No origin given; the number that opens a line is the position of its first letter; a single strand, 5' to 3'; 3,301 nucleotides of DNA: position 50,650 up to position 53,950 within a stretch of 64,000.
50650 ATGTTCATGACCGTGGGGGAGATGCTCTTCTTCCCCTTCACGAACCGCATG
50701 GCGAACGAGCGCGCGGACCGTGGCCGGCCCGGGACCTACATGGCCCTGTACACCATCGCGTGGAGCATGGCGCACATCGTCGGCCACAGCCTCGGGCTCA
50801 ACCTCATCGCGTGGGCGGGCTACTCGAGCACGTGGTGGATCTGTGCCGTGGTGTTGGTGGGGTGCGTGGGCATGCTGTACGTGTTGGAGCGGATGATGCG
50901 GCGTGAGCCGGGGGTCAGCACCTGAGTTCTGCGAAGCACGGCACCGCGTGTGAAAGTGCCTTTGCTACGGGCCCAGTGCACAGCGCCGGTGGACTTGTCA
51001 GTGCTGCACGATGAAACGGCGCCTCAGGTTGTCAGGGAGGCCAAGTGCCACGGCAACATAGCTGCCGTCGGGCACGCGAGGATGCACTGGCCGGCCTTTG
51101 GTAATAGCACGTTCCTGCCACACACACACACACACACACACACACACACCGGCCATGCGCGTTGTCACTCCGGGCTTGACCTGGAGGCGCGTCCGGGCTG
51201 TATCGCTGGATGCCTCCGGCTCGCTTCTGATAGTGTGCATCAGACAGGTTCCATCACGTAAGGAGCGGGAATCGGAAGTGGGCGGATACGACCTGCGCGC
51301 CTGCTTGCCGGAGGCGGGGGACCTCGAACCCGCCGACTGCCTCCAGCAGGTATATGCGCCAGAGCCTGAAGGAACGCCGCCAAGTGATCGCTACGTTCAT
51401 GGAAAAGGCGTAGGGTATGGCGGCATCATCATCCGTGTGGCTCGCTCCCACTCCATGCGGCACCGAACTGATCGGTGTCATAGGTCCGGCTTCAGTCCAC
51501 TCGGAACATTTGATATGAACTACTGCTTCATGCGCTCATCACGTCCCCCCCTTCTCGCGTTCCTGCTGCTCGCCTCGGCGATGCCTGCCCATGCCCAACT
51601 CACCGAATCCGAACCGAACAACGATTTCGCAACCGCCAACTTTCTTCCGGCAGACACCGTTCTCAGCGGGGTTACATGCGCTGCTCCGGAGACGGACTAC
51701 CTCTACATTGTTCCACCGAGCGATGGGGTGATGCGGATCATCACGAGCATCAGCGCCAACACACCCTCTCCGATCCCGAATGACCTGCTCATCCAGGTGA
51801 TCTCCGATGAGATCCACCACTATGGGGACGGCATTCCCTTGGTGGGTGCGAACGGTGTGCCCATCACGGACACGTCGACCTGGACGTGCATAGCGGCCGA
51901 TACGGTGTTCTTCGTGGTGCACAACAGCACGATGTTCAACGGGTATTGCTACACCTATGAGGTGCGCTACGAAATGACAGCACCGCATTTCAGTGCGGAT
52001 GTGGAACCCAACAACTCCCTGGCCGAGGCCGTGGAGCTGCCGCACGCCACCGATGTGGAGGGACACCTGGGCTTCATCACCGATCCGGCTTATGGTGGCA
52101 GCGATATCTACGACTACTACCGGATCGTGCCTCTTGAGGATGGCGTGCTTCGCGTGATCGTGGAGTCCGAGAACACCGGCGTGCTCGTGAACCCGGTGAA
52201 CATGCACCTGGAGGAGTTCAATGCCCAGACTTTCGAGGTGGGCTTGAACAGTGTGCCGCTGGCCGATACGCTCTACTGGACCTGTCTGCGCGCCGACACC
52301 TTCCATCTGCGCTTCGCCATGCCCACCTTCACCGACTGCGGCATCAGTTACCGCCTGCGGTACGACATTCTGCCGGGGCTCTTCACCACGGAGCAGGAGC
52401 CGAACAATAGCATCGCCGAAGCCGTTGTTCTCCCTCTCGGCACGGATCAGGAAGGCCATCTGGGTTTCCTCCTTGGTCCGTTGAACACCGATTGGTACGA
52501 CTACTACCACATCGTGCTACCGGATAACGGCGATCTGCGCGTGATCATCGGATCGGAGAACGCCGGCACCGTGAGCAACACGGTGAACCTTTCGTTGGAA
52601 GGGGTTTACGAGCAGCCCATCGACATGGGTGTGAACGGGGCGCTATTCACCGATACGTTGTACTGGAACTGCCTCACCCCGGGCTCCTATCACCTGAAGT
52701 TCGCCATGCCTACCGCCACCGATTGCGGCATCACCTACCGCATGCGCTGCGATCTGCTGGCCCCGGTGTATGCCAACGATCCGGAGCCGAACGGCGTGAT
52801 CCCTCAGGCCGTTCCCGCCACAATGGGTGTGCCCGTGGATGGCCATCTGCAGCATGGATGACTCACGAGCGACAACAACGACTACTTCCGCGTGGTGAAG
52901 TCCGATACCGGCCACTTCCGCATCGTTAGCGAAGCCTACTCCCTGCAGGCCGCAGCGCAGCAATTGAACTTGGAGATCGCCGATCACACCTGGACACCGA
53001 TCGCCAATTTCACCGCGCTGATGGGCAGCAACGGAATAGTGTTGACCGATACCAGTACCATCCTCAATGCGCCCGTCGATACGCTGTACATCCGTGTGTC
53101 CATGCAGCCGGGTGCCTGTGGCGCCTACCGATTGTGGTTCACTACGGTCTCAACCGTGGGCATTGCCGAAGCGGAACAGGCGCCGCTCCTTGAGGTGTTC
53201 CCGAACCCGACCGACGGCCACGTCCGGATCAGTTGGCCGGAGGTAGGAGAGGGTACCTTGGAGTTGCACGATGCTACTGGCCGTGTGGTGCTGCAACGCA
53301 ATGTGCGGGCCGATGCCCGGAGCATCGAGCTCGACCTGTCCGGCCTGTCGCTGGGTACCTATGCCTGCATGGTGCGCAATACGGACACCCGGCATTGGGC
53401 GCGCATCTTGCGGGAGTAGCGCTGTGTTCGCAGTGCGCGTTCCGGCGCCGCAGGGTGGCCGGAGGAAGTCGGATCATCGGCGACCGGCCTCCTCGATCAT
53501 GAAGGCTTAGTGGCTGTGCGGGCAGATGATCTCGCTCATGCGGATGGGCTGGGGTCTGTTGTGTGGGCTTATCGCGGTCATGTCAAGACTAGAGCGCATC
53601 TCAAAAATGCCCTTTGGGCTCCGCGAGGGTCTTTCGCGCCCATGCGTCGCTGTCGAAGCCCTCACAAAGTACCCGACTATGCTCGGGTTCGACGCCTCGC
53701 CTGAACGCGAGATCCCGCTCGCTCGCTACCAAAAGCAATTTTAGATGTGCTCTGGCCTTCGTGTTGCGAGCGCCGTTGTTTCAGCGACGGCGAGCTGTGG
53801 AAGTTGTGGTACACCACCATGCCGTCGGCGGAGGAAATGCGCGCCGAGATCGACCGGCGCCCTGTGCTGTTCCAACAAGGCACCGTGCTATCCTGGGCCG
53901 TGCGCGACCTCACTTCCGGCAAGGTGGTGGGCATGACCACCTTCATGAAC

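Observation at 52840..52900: In-frame TGA splitting a four-repeat T9SS cargo protein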

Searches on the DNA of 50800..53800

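Call 38: search_rna_families(source=window, start=50800, end=53800, threshold=evalue, max_evalue=1)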
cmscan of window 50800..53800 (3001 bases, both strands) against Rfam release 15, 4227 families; matches with E-value up to 1: 0.
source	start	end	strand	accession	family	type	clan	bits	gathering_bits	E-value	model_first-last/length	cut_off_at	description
